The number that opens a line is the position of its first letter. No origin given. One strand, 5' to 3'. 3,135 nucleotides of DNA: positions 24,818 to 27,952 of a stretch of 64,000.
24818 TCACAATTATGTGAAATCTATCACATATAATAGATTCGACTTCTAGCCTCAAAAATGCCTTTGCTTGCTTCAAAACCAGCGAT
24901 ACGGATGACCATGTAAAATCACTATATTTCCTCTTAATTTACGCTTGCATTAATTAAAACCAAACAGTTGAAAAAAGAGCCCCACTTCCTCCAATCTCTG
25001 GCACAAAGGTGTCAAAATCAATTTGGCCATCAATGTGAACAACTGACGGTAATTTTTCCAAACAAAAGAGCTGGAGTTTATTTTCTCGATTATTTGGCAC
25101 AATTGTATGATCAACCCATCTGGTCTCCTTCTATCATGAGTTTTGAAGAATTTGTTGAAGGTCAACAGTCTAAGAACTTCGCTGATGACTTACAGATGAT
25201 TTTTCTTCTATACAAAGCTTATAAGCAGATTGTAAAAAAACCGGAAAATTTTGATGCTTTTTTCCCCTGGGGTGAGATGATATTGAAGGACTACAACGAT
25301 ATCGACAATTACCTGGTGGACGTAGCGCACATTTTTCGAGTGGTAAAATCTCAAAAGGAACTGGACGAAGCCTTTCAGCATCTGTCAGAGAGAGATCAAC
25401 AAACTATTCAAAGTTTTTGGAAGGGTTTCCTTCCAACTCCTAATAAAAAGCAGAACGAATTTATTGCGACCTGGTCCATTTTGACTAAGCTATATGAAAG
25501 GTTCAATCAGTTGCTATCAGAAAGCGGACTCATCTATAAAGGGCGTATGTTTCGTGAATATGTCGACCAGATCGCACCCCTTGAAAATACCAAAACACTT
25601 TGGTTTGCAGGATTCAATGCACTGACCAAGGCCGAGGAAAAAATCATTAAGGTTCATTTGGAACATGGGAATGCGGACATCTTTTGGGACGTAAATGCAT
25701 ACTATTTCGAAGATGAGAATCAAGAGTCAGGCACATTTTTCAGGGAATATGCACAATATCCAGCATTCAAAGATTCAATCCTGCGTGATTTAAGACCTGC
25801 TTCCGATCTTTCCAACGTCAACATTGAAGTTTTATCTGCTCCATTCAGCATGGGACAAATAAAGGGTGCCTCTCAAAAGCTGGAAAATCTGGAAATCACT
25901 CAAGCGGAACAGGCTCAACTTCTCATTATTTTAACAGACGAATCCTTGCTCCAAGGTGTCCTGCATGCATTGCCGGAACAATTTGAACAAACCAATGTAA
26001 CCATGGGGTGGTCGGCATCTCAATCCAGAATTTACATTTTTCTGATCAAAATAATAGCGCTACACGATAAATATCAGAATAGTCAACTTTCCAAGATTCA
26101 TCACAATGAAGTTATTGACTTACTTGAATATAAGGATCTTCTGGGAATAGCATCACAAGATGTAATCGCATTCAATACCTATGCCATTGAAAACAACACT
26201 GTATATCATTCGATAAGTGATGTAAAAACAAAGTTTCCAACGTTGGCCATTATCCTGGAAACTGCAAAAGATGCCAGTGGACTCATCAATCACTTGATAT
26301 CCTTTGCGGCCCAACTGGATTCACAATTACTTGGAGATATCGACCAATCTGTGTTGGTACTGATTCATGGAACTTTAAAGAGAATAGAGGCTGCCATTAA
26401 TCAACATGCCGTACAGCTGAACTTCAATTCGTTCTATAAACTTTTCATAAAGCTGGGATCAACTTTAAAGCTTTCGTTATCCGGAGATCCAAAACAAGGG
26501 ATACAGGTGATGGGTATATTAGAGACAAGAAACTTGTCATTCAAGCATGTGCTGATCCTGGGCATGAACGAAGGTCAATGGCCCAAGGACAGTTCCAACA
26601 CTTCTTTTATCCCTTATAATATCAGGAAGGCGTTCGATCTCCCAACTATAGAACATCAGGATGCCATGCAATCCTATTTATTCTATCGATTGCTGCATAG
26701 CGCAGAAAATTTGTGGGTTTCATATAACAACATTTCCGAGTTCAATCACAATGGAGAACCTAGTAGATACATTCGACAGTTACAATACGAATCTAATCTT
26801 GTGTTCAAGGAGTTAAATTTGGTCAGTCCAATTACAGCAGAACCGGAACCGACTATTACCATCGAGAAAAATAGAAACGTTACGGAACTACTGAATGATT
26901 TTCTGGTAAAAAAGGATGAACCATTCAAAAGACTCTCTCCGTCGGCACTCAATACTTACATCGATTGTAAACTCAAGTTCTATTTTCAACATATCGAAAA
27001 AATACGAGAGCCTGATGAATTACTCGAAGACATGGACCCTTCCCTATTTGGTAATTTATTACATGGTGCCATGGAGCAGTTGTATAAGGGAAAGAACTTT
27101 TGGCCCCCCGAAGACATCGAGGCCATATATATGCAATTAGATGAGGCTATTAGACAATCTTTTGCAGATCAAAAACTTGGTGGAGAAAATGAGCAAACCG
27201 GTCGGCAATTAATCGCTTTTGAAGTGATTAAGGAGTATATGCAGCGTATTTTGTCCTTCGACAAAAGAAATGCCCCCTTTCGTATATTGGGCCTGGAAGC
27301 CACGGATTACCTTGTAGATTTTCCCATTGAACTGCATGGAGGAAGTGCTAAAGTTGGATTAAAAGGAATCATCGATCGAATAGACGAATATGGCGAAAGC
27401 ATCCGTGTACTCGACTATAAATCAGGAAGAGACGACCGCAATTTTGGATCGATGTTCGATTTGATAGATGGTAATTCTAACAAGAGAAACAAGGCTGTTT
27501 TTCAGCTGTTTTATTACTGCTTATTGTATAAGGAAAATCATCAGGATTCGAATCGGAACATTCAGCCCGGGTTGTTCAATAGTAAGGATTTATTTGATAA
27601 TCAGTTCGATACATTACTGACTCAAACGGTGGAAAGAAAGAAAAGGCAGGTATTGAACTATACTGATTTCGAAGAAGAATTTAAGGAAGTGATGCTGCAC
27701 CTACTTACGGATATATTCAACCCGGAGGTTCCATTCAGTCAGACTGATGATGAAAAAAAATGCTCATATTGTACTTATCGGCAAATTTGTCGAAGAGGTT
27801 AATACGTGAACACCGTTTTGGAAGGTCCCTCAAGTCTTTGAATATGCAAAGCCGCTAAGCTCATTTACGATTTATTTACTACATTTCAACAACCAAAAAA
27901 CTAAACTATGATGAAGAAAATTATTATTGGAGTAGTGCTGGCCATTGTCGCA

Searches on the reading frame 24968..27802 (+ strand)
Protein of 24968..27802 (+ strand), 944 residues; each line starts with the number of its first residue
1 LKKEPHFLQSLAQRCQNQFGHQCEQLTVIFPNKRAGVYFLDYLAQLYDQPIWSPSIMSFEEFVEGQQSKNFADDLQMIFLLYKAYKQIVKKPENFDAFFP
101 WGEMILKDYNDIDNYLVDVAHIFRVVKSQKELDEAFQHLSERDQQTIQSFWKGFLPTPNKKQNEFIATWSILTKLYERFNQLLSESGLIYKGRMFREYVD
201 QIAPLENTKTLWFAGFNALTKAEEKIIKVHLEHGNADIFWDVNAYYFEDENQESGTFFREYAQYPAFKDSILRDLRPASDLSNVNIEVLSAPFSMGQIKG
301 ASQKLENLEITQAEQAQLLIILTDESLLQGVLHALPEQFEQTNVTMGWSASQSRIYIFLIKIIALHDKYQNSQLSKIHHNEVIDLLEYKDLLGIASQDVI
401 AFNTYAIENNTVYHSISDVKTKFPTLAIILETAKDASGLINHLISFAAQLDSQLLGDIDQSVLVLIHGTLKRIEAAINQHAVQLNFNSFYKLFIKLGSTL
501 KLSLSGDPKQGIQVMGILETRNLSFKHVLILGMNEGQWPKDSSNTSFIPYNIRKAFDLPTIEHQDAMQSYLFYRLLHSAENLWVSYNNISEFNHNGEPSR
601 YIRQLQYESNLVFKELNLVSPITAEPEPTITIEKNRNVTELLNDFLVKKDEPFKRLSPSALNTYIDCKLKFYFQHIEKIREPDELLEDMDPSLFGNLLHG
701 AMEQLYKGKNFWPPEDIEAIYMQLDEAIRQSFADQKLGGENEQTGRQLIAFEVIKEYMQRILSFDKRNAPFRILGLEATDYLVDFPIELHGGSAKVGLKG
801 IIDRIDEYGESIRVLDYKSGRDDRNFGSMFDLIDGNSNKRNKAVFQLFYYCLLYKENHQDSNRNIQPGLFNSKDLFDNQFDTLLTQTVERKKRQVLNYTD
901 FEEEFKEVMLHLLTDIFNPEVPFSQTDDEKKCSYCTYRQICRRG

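Call 13: search_protein_families(library=pfam, proteins=[window:24968-27802:+], max_evalue=0.00001)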
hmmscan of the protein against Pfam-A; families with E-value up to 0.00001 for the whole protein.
window:24968-27802:+ (944 aa): 1 family
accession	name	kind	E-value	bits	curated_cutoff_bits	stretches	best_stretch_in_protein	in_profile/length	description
PF12705.13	PDDEXK_1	-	2.9e-40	139.2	22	1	655-942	1-247/247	PD-(D/E)XK nuclease superfamily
